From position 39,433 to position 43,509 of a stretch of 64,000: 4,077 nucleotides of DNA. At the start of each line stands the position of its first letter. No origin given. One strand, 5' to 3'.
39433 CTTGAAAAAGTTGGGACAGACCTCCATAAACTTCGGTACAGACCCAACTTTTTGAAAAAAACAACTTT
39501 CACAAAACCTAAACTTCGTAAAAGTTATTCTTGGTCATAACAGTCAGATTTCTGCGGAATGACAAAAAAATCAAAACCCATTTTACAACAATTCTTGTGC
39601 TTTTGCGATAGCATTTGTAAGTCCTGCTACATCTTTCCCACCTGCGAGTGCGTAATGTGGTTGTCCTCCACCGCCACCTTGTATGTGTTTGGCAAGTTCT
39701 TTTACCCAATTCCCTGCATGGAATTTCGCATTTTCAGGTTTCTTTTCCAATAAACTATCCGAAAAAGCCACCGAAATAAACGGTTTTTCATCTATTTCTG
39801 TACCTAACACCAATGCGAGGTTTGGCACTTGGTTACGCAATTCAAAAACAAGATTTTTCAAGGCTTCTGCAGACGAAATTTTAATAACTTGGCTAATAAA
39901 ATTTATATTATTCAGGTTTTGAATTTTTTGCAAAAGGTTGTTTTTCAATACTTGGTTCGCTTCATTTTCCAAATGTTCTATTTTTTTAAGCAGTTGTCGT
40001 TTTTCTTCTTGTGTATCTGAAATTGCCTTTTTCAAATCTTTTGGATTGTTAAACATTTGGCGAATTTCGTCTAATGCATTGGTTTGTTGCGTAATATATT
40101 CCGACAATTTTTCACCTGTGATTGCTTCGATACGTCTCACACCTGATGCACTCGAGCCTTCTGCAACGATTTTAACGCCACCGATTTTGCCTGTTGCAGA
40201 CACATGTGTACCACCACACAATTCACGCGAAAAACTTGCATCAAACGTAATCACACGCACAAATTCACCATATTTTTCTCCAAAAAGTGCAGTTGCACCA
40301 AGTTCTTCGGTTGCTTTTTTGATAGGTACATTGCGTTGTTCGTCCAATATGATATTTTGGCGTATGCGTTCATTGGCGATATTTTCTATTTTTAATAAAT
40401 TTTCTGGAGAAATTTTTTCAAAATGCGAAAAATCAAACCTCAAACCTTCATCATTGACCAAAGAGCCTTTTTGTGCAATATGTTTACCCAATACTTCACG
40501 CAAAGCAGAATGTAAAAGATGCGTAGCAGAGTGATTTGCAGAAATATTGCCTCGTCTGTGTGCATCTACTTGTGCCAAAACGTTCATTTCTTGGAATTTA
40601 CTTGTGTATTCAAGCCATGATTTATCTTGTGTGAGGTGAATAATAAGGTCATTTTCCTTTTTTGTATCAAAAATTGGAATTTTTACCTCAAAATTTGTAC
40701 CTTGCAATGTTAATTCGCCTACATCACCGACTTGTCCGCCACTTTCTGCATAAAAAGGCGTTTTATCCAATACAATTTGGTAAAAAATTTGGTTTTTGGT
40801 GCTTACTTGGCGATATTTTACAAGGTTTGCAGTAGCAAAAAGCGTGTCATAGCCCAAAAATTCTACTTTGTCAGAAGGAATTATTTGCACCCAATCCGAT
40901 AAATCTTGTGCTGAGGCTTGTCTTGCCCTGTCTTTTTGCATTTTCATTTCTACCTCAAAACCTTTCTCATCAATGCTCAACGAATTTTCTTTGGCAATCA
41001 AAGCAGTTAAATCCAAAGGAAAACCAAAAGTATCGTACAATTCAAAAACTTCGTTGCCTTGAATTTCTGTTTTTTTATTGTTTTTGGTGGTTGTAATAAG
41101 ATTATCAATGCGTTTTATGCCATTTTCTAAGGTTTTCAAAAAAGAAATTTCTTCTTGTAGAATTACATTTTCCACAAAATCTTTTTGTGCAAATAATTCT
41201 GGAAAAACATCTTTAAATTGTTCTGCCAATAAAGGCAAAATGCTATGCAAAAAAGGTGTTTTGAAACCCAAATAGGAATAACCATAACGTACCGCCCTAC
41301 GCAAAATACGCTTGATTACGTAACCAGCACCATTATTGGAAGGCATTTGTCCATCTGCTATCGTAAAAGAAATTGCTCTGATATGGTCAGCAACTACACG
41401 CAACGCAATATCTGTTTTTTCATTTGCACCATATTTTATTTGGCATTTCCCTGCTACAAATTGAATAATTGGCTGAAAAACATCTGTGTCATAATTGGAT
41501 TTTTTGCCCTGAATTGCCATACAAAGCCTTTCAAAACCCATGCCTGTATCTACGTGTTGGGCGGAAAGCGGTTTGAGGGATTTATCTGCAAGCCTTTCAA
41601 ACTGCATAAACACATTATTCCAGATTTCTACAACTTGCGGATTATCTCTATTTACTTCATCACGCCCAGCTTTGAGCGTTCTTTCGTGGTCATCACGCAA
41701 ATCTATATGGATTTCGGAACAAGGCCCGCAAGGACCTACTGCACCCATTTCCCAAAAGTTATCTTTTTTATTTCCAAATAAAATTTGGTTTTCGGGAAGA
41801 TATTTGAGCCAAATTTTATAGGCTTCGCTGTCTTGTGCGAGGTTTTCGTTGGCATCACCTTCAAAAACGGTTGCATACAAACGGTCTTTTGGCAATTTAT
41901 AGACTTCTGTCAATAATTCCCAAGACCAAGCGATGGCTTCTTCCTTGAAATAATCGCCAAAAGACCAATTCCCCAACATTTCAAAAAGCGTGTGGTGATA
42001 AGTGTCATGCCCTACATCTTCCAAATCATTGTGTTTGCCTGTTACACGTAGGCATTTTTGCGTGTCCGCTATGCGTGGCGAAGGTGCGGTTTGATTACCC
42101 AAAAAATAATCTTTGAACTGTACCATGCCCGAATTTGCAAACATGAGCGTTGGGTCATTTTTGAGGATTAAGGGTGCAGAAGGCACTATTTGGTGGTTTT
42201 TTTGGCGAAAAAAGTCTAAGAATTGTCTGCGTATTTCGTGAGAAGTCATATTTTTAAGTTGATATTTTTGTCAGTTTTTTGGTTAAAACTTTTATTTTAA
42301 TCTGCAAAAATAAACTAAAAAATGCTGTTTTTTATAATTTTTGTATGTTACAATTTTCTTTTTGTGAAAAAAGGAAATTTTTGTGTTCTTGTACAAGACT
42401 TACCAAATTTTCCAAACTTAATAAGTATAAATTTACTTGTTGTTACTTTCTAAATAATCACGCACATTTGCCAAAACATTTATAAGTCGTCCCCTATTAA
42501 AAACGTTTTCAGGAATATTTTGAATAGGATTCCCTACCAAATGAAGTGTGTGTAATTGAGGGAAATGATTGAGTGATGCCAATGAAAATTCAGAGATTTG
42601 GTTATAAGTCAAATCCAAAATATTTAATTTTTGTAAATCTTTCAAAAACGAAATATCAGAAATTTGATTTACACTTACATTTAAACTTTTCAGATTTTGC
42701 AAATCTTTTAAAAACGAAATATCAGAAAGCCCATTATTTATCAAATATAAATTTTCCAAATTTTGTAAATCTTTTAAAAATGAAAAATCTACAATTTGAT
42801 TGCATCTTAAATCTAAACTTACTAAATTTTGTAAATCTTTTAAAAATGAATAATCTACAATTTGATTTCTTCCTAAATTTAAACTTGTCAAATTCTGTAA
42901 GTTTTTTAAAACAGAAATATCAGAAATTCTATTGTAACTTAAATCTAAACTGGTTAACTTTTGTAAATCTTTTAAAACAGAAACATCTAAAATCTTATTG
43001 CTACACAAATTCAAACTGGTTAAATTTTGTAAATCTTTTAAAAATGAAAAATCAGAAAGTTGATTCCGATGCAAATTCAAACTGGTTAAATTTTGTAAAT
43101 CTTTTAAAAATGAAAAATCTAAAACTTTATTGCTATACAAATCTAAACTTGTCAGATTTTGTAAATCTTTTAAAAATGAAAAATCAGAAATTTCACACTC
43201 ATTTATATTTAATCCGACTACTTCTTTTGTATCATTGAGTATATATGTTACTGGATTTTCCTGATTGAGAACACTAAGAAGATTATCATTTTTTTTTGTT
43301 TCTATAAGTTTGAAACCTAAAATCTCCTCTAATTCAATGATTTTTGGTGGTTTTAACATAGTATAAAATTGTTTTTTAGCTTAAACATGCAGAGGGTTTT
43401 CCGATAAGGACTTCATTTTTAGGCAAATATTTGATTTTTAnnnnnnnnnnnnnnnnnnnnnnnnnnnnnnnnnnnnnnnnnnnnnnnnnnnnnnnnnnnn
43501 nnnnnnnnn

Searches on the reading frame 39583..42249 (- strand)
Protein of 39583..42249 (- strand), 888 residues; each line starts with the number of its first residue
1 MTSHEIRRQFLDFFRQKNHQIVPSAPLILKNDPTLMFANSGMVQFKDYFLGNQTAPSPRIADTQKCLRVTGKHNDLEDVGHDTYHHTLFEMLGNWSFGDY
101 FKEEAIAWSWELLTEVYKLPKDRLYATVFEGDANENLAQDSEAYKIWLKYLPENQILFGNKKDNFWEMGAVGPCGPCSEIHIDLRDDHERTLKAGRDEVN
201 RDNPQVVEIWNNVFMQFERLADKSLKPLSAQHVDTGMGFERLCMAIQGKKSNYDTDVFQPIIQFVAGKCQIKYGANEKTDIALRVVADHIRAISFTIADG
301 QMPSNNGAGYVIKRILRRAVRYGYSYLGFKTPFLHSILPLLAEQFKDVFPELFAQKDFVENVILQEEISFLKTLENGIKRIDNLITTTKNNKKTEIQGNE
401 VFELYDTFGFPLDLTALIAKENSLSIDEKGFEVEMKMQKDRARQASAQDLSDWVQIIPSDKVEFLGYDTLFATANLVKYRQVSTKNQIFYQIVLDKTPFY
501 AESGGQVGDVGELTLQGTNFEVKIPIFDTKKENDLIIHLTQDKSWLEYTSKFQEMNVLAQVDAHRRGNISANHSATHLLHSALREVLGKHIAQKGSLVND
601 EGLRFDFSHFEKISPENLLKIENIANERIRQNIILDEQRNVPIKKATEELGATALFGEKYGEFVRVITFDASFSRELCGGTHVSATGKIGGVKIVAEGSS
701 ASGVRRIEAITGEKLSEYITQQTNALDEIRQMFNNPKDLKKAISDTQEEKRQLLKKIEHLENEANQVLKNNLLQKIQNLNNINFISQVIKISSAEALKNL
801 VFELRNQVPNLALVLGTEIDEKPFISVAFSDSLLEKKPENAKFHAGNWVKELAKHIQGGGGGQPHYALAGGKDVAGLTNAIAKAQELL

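Call 11: search_protein_families(library=pfam, proteins=[window:39583-42249:-])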
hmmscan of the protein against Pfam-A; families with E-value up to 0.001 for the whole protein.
window:39583-42249:- (888 aa): 3 families
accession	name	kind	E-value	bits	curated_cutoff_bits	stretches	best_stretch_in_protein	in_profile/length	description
PF01411.24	tRNA-synt_2c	-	1.3e-192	641.6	30.3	1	5-543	1-534/552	tRNA synthetases class II (A)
PF07973.19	tRNA_SAD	-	2.8e-13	50.1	24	1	664-708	1-44/44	Threonyl and Alanyl tRNA synthetase second additional domain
PF02272.25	DHHA1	-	2.8e-09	37.8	25.9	1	782-887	2-99/102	DHHA1 domain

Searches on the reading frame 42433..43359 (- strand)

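Call 73: search_protein_families(library=pfam, proteins=[window:42433-43359:-], max_evalue=0.01)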
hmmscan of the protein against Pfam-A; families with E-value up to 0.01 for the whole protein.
window:42433-43359:- (308 aa): 8 families
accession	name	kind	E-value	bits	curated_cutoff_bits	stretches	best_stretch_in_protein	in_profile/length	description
PF12799.13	LRR_4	-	5.4e-52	173.1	27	9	133-174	1-43/44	Leucine Rich repeats (2 copies)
PF13855.12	LRR_8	-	2.1e-25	88.7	27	5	112-167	2-61/61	Leucine rich repeat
PF13516.12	LRR_6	-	1.9e-10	40.4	23.4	0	133-147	3-17/24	Leucine Rich repeat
PF00560.39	LRR_1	-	1.2e-09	36.8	20.6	0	134-152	1-21/23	Leucine Rich Repeat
PF23598.1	LRR_14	-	2.6e-08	33.5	40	2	223-287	2-67/353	Leucine-rich repeat region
PF23211.1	LRR_LRWD1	-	3.5e-08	33.8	28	2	200-286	22-105/190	Leucine-rich repeat and WD repeat-containing protein 1, LRR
PF25013.1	LRR_Zer-1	-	0.0001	22.9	27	0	172-235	3-68/137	Zer-1-like, Leucine-rich repeats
PF23952.1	LRR_EndoS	-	0.0075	16.9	27.9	0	49-143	27-116/116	Endo-beta-N-acetylglucosaminidase EndoS LRR domain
